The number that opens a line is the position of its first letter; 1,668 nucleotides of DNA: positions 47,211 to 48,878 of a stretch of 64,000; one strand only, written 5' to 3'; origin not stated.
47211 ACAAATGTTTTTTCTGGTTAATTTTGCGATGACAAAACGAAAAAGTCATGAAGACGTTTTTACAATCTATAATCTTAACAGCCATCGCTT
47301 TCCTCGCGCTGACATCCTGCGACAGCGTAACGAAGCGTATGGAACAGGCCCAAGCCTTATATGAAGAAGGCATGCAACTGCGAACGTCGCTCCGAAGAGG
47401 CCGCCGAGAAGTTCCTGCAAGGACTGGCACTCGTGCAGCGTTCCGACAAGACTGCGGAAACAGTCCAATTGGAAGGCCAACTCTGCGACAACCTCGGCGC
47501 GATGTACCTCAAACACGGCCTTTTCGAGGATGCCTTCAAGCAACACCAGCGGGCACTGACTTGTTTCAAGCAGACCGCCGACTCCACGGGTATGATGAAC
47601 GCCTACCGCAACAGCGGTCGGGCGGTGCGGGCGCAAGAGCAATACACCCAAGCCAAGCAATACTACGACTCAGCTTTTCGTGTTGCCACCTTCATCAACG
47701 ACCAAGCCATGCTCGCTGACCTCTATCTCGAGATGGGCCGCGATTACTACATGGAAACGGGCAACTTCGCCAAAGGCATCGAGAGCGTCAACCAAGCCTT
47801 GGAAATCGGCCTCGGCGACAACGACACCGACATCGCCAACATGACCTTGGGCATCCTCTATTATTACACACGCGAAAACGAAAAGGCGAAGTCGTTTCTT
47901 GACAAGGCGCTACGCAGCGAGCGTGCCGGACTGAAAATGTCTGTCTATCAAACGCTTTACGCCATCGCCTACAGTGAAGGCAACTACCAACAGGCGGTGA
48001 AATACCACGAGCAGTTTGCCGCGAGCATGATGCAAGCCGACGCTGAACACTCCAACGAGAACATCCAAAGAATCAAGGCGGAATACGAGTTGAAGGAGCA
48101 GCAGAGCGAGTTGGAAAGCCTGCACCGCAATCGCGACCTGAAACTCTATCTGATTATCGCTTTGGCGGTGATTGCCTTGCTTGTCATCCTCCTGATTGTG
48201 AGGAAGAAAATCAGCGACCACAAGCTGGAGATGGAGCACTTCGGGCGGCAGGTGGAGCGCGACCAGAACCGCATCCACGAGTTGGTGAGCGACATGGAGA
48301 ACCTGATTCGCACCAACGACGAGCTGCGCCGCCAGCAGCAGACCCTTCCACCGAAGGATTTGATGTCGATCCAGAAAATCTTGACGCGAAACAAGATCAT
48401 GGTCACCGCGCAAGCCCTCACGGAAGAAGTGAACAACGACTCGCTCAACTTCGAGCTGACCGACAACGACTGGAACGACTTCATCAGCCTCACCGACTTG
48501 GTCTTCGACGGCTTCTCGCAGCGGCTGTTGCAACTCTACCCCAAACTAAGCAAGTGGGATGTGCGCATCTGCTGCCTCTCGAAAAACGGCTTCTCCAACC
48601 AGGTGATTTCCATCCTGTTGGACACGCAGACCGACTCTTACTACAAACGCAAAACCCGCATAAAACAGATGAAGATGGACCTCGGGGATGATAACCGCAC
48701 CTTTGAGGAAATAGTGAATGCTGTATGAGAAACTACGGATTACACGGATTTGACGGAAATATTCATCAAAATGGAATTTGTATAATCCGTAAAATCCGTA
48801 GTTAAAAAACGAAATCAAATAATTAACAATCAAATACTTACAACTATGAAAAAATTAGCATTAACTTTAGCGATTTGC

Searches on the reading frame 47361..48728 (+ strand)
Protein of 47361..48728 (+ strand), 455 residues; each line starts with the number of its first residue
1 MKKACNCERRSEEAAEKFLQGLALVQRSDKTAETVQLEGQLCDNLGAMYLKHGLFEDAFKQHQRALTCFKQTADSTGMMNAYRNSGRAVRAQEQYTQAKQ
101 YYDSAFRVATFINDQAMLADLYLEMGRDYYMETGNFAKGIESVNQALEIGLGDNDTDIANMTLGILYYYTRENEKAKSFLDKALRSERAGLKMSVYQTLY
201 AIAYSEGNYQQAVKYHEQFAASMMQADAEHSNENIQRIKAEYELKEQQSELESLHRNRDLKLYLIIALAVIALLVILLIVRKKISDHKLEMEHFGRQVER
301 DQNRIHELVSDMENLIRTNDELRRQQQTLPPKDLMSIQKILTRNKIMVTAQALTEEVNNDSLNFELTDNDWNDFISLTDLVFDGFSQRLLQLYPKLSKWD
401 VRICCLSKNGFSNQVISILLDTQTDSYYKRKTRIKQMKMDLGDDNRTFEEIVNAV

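Call 9: search_protein_families(library=pfam, proteins=[window:47361-48728:+], max_evalue=0.001)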
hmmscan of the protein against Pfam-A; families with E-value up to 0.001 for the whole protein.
window:47361-48728:+ (455 aa): 6 families
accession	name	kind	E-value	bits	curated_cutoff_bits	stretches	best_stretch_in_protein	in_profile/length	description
PF13424.12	TPR_12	-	6.9e-15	55.5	30.1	2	44-109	8-75/77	Tetratricopeptide repeat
PF00515.34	TPR_1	-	4.7e-06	26.6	27.8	0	44-67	6-29/34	Tetratricopeptide repeat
PF13374.12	TPR_10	-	1.4e-05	25.4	27.5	0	42-71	5-34/42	Tetratricopeptide repeat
PF07719.23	TPR_2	-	2e-05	24.8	27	0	161-185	5-29/34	Tetratricopeptide repeat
PF13181.12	TPR_8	-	7.7e-05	23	25.7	0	160-187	4-31/34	Tetratricopeptide repeat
PF23914.1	TPR_CcmH_CycH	-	0.00066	20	42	0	130-228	60-156/158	Cytochrome c-type biogenesis protein H TPR domain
